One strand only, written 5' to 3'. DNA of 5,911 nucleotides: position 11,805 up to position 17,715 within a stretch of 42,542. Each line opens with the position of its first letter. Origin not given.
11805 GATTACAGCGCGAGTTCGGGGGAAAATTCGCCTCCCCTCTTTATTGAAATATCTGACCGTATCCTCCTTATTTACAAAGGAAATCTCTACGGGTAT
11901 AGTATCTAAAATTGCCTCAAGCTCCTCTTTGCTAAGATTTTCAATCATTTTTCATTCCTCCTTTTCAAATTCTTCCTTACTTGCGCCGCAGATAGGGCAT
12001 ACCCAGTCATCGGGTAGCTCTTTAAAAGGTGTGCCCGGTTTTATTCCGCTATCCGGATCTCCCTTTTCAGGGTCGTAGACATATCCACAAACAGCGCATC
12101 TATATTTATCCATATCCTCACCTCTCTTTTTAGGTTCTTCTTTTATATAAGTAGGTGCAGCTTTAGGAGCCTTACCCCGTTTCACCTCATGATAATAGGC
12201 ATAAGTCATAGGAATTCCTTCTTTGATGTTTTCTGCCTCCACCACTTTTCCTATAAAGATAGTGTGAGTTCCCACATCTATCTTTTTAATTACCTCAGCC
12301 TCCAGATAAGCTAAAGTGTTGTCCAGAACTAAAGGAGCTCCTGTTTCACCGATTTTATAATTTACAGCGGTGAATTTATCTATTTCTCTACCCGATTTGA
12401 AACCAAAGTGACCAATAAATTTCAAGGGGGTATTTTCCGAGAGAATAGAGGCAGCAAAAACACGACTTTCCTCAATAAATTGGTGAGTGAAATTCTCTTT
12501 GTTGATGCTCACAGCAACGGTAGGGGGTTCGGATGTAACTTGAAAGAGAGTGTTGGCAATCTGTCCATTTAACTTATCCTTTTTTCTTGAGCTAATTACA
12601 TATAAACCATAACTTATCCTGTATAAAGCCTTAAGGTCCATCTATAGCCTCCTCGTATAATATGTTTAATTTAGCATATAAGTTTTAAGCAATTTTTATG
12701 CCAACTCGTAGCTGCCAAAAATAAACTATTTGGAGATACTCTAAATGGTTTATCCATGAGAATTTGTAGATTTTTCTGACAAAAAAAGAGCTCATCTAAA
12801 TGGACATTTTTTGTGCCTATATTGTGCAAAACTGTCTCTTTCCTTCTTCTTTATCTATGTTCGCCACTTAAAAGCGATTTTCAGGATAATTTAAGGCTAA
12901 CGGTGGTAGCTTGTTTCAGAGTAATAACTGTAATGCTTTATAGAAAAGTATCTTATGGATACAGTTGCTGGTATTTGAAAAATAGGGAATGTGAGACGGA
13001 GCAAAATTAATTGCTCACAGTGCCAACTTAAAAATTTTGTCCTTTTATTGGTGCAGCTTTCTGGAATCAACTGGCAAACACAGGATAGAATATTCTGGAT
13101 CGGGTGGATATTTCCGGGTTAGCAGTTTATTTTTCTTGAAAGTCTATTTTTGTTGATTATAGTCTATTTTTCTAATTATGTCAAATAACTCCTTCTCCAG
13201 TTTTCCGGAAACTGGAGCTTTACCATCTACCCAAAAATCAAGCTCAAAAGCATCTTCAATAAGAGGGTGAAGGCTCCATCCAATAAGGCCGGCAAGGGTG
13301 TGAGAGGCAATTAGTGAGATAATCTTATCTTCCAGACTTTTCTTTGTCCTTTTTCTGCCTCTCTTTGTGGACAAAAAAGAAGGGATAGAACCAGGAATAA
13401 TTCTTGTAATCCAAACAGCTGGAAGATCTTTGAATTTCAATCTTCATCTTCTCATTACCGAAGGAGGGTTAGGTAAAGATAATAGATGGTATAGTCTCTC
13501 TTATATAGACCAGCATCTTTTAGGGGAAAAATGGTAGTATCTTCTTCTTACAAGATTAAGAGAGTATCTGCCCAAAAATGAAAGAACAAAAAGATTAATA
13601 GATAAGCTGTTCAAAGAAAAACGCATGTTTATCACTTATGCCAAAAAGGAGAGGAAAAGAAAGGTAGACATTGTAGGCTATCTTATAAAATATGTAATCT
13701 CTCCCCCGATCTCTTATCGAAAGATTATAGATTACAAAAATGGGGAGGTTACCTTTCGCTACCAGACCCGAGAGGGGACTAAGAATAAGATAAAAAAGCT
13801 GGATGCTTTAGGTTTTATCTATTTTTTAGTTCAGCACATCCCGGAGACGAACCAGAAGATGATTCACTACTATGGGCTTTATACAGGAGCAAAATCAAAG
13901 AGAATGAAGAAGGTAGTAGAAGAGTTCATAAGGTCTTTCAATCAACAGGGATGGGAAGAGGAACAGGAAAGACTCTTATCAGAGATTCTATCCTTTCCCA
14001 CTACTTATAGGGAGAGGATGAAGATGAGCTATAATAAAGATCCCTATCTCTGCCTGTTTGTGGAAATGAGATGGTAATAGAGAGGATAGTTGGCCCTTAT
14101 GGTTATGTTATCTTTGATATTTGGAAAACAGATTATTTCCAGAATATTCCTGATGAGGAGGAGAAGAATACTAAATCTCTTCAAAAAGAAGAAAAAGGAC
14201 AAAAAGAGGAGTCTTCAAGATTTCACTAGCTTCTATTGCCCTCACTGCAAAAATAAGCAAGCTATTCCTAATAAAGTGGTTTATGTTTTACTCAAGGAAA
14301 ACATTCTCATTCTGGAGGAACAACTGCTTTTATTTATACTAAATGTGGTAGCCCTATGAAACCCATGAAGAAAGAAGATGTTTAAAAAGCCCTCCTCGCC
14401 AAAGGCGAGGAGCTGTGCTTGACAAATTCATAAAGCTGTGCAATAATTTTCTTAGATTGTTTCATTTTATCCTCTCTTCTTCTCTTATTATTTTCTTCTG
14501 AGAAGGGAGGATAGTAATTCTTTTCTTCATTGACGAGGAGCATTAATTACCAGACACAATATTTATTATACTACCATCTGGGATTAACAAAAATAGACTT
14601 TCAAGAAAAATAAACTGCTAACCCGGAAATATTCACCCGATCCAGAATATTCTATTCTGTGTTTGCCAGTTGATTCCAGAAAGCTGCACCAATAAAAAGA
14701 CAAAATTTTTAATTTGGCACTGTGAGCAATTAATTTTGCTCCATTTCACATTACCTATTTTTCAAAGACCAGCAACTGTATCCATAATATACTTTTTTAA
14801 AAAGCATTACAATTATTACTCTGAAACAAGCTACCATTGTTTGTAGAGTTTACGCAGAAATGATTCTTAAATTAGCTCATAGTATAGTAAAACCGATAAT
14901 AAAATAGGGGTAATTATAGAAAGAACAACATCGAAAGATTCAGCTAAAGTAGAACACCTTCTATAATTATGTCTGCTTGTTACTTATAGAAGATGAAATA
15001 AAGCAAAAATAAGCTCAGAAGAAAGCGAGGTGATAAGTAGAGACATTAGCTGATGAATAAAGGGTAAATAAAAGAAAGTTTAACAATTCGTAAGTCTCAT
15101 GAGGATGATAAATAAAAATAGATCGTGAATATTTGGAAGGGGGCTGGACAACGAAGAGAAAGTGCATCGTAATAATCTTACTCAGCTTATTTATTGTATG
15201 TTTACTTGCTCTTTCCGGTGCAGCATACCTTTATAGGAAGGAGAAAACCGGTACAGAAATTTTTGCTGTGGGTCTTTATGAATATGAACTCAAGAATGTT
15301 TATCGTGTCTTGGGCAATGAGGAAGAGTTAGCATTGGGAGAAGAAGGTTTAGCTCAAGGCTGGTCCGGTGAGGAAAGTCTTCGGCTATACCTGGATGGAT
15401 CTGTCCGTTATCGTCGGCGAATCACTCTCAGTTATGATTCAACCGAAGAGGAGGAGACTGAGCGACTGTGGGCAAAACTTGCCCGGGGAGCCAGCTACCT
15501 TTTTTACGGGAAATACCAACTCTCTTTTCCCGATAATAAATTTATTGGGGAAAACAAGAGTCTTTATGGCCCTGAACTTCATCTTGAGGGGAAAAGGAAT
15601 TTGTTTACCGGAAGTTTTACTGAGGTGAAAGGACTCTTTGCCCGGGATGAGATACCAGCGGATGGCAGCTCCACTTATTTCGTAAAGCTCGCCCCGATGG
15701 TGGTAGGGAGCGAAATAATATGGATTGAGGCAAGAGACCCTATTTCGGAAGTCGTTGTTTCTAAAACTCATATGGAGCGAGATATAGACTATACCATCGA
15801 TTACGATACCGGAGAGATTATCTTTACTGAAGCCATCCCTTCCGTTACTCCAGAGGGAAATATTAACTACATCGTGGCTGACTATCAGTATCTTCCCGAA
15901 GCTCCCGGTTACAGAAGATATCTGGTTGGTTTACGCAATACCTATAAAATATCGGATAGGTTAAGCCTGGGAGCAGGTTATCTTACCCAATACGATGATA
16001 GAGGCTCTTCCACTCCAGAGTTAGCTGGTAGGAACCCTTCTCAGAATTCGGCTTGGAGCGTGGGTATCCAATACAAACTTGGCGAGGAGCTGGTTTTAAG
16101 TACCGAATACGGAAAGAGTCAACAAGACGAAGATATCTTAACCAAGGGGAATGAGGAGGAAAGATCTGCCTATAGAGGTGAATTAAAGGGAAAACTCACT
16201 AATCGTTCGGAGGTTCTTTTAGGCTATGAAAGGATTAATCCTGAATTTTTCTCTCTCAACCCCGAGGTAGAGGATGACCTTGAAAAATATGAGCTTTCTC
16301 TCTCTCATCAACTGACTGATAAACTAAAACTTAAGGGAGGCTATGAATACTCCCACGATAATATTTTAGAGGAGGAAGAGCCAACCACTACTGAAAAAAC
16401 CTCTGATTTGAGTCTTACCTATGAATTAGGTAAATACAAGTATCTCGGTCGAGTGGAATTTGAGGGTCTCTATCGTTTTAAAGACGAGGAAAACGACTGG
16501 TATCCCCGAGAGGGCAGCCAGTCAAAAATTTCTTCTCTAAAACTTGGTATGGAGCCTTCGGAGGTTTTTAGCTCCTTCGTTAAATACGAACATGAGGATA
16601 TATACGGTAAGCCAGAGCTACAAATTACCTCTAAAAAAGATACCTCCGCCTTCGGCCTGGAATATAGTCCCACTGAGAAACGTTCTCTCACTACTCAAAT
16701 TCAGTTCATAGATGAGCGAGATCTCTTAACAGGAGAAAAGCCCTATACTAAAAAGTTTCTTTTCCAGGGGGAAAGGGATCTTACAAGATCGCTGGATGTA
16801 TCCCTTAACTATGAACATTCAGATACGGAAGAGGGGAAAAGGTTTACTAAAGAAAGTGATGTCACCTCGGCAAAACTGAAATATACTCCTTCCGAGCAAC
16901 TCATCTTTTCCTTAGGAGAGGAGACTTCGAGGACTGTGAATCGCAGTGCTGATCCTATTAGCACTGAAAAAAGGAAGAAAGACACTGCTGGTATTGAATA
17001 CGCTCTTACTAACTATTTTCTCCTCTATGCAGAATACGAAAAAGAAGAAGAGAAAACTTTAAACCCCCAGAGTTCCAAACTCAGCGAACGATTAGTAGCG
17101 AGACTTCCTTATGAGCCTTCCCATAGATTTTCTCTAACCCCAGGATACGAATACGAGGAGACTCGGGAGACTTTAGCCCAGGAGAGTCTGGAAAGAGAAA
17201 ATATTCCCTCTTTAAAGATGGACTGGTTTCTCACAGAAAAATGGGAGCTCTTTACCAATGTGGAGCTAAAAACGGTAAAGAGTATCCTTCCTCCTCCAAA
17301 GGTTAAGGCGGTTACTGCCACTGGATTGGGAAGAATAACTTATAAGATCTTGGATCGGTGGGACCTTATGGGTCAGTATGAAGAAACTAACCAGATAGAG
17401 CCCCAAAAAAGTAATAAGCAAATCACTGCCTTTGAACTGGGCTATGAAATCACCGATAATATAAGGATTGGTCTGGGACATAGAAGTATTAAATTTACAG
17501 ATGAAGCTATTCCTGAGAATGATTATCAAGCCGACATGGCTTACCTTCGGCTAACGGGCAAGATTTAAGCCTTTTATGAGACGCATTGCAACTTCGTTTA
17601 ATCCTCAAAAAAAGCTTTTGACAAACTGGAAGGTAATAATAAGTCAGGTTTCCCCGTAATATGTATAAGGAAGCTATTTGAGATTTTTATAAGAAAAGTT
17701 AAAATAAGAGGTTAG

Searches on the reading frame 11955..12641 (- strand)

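Call 10: search_protein_families(library=pfam, proteins=[window:11955-12641:-], max_evalue=0.001)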
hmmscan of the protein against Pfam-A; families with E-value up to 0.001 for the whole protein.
window:11955-12641:- (229 aa): 3 families
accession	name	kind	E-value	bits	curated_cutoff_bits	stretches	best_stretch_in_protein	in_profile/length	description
PF01613.24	Flavin_Reduct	-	2.1e-37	129.1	27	1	7-152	2-147/153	Flavin reductase like domain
PF00301.25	Rubredoxin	-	4.7e-25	87.8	23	1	179-225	1-47/47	Rubredoxin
PF21349.2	RUBY_RBDX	-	2.3e-07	30.6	26.5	1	208-226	14-30/30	Rubrerythrin, rubredoxin-like domain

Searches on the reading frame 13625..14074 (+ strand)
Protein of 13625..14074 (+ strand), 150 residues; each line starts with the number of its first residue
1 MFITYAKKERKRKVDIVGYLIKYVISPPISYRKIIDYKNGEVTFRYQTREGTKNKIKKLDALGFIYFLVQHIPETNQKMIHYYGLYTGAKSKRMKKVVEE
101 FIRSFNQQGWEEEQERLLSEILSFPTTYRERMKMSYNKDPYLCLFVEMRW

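Call 10: search_protein_families(library=pfam, proteins=[window:13625-14074:+], max_evalue=0.001)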
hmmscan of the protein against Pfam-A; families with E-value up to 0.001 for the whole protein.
window:13625-14074:+ (150 aa): 1 family
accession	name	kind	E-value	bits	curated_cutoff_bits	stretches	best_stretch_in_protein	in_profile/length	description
PF04986.18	Y2_Tnp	-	1.3e-18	68.1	20.9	1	2-90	92-180/183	Putative transposase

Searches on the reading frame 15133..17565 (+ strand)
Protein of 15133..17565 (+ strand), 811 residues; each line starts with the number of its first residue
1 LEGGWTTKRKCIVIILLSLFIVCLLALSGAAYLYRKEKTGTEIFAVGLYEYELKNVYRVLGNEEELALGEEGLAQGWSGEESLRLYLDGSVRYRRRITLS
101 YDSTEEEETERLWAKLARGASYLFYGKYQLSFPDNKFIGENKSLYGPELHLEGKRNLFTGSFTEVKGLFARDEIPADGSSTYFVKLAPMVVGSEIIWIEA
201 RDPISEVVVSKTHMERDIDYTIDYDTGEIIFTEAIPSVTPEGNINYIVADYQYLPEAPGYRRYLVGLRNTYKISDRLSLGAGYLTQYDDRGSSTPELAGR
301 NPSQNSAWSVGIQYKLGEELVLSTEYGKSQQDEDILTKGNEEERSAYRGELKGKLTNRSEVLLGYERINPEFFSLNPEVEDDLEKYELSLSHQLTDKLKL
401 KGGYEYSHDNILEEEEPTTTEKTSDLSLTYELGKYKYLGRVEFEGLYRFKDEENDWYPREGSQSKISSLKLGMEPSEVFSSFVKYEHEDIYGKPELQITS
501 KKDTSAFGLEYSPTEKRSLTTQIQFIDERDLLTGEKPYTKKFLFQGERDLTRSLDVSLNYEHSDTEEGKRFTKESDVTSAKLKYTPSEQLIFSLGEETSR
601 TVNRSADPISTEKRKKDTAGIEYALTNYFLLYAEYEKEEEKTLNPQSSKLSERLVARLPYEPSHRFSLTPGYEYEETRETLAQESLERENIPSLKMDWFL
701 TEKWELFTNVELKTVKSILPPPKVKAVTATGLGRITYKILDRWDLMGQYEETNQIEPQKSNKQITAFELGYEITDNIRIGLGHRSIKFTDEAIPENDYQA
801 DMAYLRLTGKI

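Call 10: search_protein_families(library=pfam, proteins=[window:15133-17565:+], max_evalue=0.001)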
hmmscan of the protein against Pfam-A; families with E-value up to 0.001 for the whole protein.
window:15133-17565:+ (811 aa): 5 families
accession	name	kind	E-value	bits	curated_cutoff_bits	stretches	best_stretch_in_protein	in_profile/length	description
PF10677.15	DUF2490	-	3.7e-09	37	29.8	0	735-796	9-72/186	Protein of unknown function (DUF2490)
PF13609.12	Porin_4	-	1.9e-08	34.9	27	1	264-409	185-307/310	Gram-negative porin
PF07642.17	BBP2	-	3.2e-05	23.8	26.2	0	265-443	172-308/339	Putative beta-barrel porin-2, OmpL-like. bbp2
PF04338.18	DUF481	-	4.4e-05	24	21.1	0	386-431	165-209/210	Protein of unknown function, DUF481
PF11854.14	MtrB_PioB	-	0.00039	19.6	23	0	384-431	337-384/635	Putative outer membrane beta-barrel porin, MtrB/PioB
